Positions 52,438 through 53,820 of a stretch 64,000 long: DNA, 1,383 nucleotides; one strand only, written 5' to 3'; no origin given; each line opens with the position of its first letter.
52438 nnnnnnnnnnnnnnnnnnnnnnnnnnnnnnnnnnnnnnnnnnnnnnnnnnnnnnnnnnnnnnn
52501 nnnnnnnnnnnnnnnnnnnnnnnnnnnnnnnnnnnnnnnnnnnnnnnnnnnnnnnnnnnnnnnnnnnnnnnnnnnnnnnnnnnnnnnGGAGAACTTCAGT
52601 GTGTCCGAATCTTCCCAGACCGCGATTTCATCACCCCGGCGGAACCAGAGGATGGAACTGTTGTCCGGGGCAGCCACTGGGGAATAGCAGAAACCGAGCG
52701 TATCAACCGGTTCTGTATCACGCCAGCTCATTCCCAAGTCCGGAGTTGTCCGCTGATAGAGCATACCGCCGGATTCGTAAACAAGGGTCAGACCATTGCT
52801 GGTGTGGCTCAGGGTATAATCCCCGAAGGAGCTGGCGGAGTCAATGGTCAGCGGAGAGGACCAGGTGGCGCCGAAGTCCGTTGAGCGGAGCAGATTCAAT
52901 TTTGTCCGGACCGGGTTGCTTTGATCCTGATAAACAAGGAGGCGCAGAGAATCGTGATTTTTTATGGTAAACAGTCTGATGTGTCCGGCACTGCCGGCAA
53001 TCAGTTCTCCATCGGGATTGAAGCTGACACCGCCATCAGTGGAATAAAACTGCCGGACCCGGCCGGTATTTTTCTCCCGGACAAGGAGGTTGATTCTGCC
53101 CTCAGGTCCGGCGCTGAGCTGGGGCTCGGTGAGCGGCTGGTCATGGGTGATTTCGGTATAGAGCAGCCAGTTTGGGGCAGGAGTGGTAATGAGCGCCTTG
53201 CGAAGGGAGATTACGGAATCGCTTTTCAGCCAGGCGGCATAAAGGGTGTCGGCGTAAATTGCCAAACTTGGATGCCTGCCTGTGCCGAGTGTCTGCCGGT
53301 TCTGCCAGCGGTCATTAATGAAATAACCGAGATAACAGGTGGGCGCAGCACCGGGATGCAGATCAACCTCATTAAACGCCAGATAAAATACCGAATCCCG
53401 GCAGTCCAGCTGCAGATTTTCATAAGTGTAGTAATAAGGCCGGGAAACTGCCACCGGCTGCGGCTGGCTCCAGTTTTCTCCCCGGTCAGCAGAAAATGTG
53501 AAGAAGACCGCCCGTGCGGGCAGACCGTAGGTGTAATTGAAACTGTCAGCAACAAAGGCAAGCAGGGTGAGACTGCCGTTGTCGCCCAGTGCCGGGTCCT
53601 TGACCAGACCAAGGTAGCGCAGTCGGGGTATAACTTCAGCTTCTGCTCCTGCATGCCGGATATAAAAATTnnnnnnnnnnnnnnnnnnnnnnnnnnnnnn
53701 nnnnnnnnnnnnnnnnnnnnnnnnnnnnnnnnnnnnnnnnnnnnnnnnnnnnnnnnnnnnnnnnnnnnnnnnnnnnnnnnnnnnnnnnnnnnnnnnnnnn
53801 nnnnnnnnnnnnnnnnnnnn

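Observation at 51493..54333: Subtilase with a ~400-aa BNR/sialidase-like insertion between the catalytic Asp and His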

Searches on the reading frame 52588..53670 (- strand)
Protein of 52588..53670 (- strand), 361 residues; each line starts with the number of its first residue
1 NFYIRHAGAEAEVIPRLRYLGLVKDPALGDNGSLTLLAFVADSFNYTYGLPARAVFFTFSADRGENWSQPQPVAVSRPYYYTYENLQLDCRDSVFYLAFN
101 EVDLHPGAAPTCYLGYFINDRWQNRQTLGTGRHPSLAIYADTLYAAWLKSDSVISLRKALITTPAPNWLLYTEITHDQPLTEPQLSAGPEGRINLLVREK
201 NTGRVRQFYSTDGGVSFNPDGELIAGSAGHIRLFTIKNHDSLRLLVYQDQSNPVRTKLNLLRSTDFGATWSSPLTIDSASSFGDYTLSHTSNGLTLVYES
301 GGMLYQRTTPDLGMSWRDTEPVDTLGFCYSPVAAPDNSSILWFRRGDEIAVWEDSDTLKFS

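Call 28: search_protein_representatives(alignment_id=A2)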
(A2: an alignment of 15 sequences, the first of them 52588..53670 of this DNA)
Query: 15 sequences, 365 profile positions. Proteins with E-value up to 0.001 (for the whole library): 18083; up to 1e-10: 3198; up to 1e-30: 41. The best 150 are listed.
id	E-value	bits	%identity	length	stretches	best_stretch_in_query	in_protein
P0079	4.4e-133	459.9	-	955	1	1-365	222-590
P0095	1.1e-113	396.2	-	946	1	1-362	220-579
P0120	5.4e-104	364.2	-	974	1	1-365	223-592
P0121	3.1e-100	351.9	-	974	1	2-362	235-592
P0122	3.2e-93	328.8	-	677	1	57-365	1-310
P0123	2.7e-84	299.4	-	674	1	4-362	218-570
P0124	1.7e-76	273.8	-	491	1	1-268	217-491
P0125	8.3e-62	225.4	-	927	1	16-362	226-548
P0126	6.6e-53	196.1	-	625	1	116-365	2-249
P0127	4.6e-51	190.1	-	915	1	18-361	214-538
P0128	5.2e-48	180.0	-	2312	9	186-323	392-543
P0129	8.9e-47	176.0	-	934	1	2-362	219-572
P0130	9.9e-45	169.2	-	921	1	34-364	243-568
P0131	3.2e-43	164.3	-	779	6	185-347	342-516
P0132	2.5e-40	154.8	-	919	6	186-353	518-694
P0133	1.9e-38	148.5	-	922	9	129-349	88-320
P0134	6.2e-38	146.9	-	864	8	186-347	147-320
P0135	3.2e-37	144.5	-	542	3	168-348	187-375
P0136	9.4e-37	143.0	-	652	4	179-326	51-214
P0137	1.5e-35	139.1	-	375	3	138-348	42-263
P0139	5.2e-35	137.3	-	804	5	33-328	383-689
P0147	1.9e-33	132.1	-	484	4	176-324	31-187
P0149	5.5e-33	130.6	-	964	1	24-361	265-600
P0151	1.5e-32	129.1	-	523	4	196-353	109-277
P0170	1.3e-28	116.2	-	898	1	34-359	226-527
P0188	1.9e-26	109.1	-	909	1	22-354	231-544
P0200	1.2e-25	106.5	-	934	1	34-361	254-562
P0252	4.8e-23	97.9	-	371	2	54-346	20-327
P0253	4.9e-23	97.9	-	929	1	38-361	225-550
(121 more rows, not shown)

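Call 30: search_protein_families(library=pfam, proteins=[P0125, P0127, P0129, P0130, P0149, P0170, P0188, P0200, P0253, P0121], max_evalue=0.001)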
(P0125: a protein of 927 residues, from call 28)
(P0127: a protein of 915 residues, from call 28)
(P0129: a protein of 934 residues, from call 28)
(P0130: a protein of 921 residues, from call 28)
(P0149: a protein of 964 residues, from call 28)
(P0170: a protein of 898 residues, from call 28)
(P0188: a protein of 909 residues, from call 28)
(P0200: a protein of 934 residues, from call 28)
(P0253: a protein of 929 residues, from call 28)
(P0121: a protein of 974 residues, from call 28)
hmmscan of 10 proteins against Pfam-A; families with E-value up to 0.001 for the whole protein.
P0125 (927 aa): 2 families
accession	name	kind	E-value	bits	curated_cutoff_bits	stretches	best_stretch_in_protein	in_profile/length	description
PF00082.27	Peptidase_S8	-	7.8e-35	121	21.8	1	184-803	1-288/288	Subtilase family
PF13088.12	BNR_2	-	0.0003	20.7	31.4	0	450-515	139-204/277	BNR repeat-like domain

P0127 (915 aa): 1 family
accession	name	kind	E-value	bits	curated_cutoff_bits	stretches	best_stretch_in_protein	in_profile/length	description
PF00082.27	Peptidase_S8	-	2.6e-29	102.9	21.8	1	170-785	1-288/288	Subtilase family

P0129 (934 aa): 1 family
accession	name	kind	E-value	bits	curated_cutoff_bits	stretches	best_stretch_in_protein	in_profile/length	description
PF00082.27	Peptidase_S8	-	2.8e-38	132.3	21.8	1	559-809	37-288/288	Subtilase family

P0130 (921 aa): 4 families
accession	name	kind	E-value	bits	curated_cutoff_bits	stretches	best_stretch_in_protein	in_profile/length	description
PF00082.27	Peptidase_S8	-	8e-37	127.5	21.8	1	178-796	1-288/288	Subtilase family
PF13088.12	BNR_2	-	3.1e-06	27.2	31.4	0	257-286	73-103/277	BNR repeat-like domain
PF02012.26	BNR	-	1.8e-05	24.5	27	0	416-426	2-12/12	BNR/Asp-box repeat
PF18962.6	Por_Secre_tail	-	0.00099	19.8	27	0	829-919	3-75/75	Secretion system C-terminal sorting domain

P0149 (964 aa): 2 families
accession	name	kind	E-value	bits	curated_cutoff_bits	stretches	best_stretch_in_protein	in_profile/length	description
PF00082.27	Peptidase_S8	-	1.3e-24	87.4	21.8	1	475-850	5-288/288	Subtilase family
PF15892.11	BNR_4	-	0.00037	20.4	27.3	0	271-315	156-200/272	BNR repeat-containing family member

P0170 (898 aa): 1 family
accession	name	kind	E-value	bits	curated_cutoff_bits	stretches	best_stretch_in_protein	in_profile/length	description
PF00082.27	Peptidase_S8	-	2.2e-34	119.5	21.8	1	161-772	1-288/288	Subtilase family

P0188 (909 aa): 1 family
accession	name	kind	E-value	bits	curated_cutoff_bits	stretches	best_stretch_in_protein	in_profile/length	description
PF00082.27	Peptidase_S8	-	1.9e-28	100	21.8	1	551-780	55-288/288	Subtilase family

P0200 (934 aa): 2 families
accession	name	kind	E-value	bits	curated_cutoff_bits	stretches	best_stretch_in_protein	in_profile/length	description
PF00082.27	Peptidase_S8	-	2.9e-31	109.3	21.8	1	192-794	1-274/288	Subtilase family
PF13088.12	BNR_2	-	7.9e-05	22.6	31.4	0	366-433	137-205/277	BNR repeat-like domain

P0253 (929 aa): 1 family
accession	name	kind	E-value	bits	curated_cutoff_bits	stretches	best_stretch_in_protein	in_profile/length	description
PF00082.27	Peptidase_S8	-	1.1e-29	104.1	21.8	1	163-796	2-288/288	Subtilase family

P0121 (974 aa): 3 families
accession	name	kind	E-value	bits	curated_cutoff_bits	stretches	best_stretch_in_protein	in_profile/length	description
PF00082.27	Peptidase_S8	-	5.8e-33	114.9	21.8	1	582-827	40-279/288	Subtilase family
PF13088.12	BNR_2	-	1.8e-05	24.7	31.4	0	256-314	50-104/277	BNR repeat-like domain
PF02012.26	BNR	-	0.00046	20.2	27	0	496-505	2-11/12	BNR/Asp-box repeat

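Call 31: list_cluster_members(proteins=[P0125, P0127, P0129, P0130, P0149, P0170, P0188, P0200, P0253, P0121])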
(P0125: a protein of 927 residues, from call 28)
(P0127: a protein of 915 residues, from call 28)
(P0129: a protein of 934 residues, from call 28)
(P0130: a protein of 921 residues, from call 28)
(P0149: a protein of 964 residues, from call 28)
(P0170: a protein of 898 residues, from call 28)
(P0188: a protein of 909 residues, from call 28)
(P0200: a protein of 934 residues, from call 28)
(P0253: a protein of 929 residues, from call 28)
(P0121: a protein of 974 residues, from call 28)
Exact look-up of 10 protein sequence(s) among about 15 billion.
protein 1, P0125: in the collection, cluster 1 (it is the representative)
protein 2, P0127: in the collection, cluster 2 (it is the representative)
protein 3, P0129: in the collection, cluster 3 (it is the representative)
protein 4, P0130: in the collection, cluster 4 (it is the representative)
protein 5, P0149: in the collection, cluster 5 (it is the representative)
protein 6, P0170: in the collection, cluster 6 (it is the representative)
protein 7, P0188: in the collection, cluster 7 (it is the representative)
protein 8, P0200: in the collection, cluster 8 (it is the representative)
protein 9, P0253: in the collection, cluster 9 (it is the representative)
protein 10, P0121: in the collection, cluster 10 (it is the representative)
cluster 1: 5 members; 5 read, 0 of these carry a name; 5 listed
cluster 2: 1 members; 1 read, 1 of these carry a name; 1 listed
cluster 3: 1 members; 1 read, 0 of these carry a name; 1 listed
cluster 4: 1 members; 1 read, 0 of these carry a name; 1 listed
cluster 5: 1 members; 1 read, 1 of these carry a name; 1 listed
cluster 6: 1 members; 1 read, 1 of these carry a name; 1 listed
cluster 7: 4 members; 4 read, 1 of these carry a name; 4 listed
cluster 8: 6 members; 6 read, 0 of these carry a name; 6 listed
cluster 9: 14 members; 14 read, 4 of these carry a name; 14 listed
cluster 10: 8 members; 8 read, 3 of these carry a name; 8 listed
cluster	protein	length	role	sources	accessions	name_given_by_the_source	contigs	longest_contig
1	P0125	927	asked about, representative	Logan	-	-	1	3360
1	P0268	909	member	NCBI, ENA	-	-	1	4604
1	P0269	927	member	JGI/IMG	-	-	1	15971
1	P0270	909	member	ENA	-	-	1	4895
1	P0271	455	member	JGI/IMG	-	-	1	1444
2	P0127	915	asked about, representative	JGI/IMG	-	hypothetical protein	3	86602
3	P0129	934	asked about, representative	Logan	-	-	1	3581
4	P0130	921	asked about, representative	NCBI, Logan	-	-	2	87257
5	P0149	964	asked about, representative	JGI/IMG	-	hypothetical protein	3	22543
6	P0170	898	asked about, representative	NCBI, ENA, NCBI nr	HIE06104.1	MAG TPA: hypothetical protein EYP58_04815 [bacterium (Candidatus Stahlbacteria)] | hypothetical protein [Candidatus Stahlbacteria bacterium]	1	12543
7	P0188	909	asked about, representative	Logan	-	-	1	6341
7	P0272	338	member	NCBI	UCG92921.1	MAG: hypothetical protein JSV97_04235, partial [candidate division WOR-3 bacterium]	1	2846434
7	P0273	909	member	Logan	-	-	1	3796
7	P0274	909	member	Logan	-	-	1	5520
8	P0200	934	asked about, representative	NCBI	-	-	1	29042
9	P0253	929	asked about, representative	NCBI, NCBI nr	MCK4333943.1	S8 family serine peptidase [candidate division WOR-3 bacterium]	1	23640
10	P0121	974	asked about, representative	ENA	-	-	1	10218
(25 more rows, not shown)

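Call 32: search_protein_families(library=pfam, proteins=[P0131, P0133, P0134, P0135, P0136, P0137, P0139, P0147, P0151, P0252], max_evalue=0.00001)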
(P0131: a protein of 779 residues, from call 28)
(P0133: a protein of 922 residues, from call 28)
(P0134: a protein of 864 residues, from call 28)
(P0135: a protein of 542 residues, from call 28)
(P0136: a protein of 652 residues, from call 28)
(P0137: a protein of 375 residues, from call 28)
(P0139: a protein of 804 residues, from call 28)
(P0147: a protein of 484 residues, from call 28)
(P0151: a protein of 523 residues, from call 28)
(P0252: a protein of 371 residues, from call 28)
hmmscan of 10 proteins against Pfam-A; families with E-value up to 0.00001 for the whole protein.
P0131 (779 aa): 5 families
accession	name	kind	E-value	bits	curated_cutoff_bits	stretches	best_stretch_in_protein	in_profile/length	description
PF13088.12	BNR_2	-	1.3e-35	123.6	31.4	3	470-719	17-276/277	BNR repeat-like domain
PF02012.26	BNR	-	9.8e-19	64.7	27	0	582-590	3-11/12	BNR/Asp-box repeat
PF15892.11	BNR_4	-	2.7e-18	66.8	27.3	1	343-582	42-257/272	BNR repeat-containing family member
PF21471.3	Reelin_subrepeat-B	-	1.1e-07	32.1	27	0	52-70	56-74/127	Reelin subrepeat B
PF16179.11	RHD_dimer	-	1.6e-06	28.5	28.3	0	522-555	29-61/103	Rel homology dimerisation domain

P0133 (922 aa): 2 families
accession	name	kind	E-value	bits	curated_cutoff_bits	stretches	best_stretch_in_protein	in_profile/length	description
PF13088.12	BNR_2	-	1.4e-12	48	31.4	0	441-593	55-211/277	BNR repeat-like domain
PF02012.26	BNR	-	5.3e-07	29.1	27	0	906-915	2-11/12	BNR/Asp-box repeat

P0134 (864 aa): 3 families
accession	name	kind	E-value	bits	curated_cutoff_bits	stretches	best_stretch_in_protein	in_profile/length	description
PF13088.12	BNR_2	-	1.7e-29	103.5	31.4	2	346-595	85-277/277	BNR repeat-like domain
PF15892.11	BNR_4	-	1.4e-15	57.8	27.3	0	583-735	43-193/272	BNR repeat-containing family member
PF23044.1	SH3-C_UBE2O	-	4e-09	36.7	21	0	149-169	30-50/68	UBE2O, ubiquitin binding SH3-C domain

P0135 (542 aa): 5 families
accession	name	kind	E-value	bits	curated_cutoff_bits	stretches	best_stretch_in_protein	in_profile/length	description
PF06739.17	SBBP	-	3.6e-19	68.9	20.5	0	191-219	2-29/38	Beta-propeller repeat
PF13088.12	BNR_2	-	2.4e-15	57.1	31.4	1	278-522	17-275/277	BNR repeat-like domain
PF24316.1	Tli3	-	2.6e-08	34.7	27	0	310-356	56-113/129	T6SS Tli3 immunity protein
PF17996.7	CE2_N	-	7.1e-08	32.9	27.9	0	310-344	56-91/108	Carbohydrate esterase 2 N-terminal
PF23623.1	GBD_IRG7_N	-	4.2e-07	30.5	27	0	365-441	10-83/95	IRG7 N-terminal galactose binding domain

P0136 (652 aa): 4 families
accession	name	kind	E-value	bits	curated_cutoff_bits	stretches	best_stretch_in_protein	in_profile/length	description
PF13088.12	BNR_2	-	2.3e-44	152.3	31.4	4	414-651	21-255/277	BNR repeat-like domain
PF02012.26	BNR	-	1.8e-09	36.6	27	0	308-316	3-11/12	BNR/Asp-box repeat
PF21471.3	Reelin_subrepeat-B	-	2.9e-06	27.5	27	0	572-598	55-81/127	Reelin subrepeat B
PF20773.4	InhA-like_MAM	-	3.8e-06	27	26.9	0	152-263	42-154/191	Immune inhibitor A-like, MAM domain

P0137 (375 aa): 8 families
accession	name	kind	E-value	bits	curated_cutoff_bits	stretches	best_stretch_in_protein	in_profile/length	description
PF13088.12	BNR_2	-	3e-18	66.6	31.4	2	166-350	79-270/277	BNR repeat-like domain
PF02012.26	BNR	-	3e-14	51.1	27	0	225-234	3-12/12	BNR/Asp-box repeat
PF21471.3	Reelin_subrepeat-B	-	1.5e-10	41.4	27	0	110-137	56-83/127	Reelin subrepeat B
PF13859.12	BNR_3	-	1.8e-08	34.6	27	0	110-191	26-112/308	BNR repeat-like domain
PF15902.12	Sortilin-Vps10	-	1.8e-07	30.7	33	0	69-200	6-126/446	Sortilin, neurotensin receptor 3,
PF07676.18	PD40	-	2.4e-07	31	20.9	0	236-259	2-25/38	WD40-like Beta Propeller Repeat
PF24316.1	Tli3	-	7.2e-07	30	27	0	107-153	76-127/129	T6SS Tli3 immunity protein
PF24793.1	GINT1_N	-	3.3e-06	26.8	27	0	111-161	85-135/304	Glucosamine inositolphosphorylceramide transferase 1, N-terminal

P0139 (804 aa): 7 families
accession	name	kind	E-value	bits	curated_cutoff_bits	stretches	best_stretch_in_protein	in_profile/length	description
PF13088.12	BNR_2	-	7.6e-42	144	31.4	4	76-260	13-206/277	BNR repeat-like domain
PF15892.11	BNR_4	-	2.1e-21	77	27.3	1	483-624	44-194/272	BNR repeat-containing family member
PF02012.26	BNR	-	8.9e-19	64.8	27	0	615-624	2-11/12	BNR/Asp-box repeat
PF24316.1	Tli3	-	5.3e-17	62.8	27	0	235-275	79-122/129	T6SS Tli3 immunity protein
PF21471.3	Reelin_subrepeat-B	-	1.1e-11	45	27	0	555-582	56-83/127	Reelin subrepeat B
PF15902.12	Sortilin-Vps10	-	3.1e-11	43.2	33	0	189-422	3-208/446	Sortilin, neurotensin receptor 3,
PF13859.12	BNR_3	-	8.7e-09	35.6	27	0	76-207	23-171/308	BNR repeat-like domain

P0147 (484 aa): 3 families
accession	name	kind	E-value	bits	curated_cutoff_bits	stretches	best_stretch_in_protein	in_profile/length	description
PF02012.26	BNR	-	1.6e-14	51.9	27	0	173-183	2-12/12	BNR/Asp-box repeat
PF13088.12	BNR_2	-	1.5e-13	51.2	31.4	1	166-304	79-214/277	BNR repeat-like domain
PF18962.6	Por_Secre_tail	-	3.2e-06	27.8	27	1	402-480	2-73/75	Secretion system C-terminal sorting domain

P0151 (523 aa): 4 families
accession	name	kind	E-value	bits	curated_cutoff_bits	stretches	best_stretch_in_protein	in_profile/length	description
PF13088.12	BNR_2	-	1.1e-19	71.2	31.4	1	122-250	80-208/277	BNR repeat-like domain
PF24793.1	GINT1_N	-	2.1e-07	30.7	27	0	205-350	62-209/304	Glucosamine inositolphosphorylceramide transferase 1, N-terminal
PF02012.26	BNR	-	2e-06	27.4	27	0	232-242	2-12/12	BNR/Asp-box repeat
PF15892.11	BNR_4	-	7.6e-06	25.9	27.3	0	56-138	105-195/272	BNR repeat-containing family member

P0252 (371 aa): 2 families
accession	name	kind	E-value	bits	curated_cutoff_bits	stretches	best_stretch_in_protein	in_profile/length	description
PF13088.12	BNR_2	-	2.2e-13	50.6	31.4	1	22-164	81-223/277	BNR repeat-like domain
PF07676.18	PD40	-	8.2e-13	48.4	20.9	0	197-234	2-37/38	WD40-like Beta Propeller Repeat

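Call 36: search_solved_structures(query=A2, max_evalue=0.01, show_alignments=1)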
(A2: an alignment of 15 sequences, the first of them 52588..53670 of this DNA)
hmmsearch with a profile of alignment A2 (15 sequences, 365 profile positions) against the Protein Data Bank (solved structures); distinct sequences matched with E-value up to 0.01: 66 (the best 60 are shown).
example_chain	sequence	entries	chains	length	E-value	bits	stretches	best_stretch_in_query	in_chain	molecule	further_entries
8t26_A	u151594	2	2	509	9.8e-09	37.6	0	26-75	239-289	Sialidase, putative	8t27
8feb_A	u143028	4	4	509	1.2e-08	37.3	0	26-75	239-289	Sialidase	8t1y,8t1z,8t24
8gn6_C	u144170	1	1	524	4.5e-08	35.4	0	26-75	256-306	Sialidase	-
8gn6_A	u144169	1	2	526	4.6e-08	35.4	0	26-75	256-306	Sialidase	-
4x6k_A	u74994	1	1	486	6e-08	35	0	239-277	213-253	Anhydrosialidase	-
4x47_A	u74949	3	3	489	6.1e-08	35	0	239-277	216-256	Anhydrosialidase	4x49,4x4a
4fj6_A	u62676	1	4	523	5.6e-07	31.8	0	238-303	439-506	glycoside hydrolase family 33, candidate sialidase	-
2cn2_A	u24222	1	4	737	8.5e-07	31.2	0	212-292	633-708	BETA-1,4-XYLOGLUCAN HYDROLASE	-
2cn3_A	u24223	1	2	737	8.5e-07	31.2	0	212-292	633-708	BETA-1,4-XYLOGLUCAN HYDROLASE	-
4xma_A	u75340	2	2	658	1.2e-06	30.8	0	204-325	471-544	Sialidase B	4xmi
4xe9_A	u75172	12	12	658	1.5e-06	30.4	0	205-325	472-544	Sialidase B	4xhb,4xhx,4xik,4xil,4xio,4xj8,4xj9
4xyx_A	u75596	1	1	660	1.6e-06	30.4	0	205-325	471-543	Sialidase B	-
4xog_A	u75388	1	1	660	1.6e-06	30.4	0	205-325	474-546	Sialidase B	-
4j9t_A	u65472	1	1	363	1.8e-06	30.2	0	56-81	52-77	designed unnatural amino acid dependent metalloprotein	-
2jkb_A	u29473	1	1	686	1.8e-06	30.1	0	205-325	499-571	SIALIDASE B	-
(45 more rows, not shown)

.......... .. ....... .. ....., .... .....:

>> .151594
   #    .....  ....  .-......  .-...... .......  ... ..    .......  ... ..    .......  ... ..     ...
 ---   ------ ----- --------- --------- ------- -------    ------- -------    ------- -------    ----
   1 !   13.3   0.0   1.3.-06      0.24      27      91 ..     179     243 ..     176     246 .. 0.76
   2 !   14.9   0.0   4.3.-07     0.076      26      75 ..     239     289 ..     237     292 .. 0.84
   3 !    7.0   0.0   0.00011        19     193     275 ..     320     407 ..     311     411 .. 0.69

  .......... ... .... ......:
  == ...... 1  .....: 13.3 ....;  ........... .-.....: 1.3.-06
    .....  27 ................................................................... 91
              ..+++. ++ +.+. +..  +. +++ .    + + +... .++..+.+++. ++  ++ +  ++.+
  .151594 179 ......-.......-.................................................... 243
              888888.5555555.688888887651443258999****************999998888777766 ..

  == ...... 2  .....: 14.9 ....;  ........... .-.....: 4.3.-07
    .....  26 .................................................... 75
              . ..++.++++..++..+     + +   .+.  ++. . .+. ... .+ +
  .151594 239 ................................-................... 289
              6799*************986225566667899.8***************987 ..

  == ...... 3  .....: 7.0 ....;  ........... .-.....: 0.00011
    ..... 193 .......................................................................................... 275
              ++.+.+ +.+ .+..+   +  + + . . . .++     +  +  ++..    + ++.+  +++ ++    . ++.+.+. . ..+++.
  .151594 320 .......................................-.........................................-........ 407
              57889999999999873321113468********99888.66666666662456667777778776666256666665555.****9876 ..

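Call 42: predict_structure(alignment_id=A2)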
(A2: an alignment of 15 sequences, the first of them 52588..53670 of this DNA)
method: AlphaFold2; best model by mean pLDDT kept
length: 361 residues; sequences in the alignment: 15
mean_pLDDT: 89.8   pTM: 0.88
mean pLDDT of the five models: 89.8, 89.2, 88.7, 88.7, 88.7
residues with pLDDT >= 90: 262; 70-90: 77; 50-70: 15; < 50: 7
segments of 3 or more residues with pLDDT < 50: 356-358
pLDDT, mean of each block of 10 residues (from residue 1): 88 86 89 92 64 90 90 84 93 95 87 94 93 96 97 97 95 96 95 96 96 93 93 90 96 92 94 95 92 92 93 93 90 88 74 51 42
secondary structure, 60 per line:
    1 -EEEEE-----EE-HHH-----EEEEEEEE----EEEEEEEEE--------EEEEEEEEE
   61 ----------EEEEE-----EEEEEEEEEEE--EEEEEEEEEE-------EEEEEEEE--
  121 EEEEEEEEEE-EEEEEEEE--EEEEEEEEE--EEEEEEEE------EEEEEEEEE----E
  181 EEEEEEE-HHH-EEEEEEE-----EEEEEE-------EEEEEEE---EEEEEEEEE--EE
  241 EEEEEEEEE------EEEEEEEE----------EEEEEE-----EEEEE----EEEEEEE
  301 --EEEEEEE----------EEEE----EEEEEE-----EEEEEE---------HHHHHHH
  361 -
elements in order: E2-6 E23-30 E35-43 E52-60 E71-75 E81-91 E94-103 E111-118 E121-130 E132-139 E142-150 E153-160 E167-175 E180-187 E193-199 E205-210 E218-224 E228-236 E239-249 E256-263 E274-279 E285-289 E294-300 E303-309 E320-323 E328-333 E339-344 H354-360
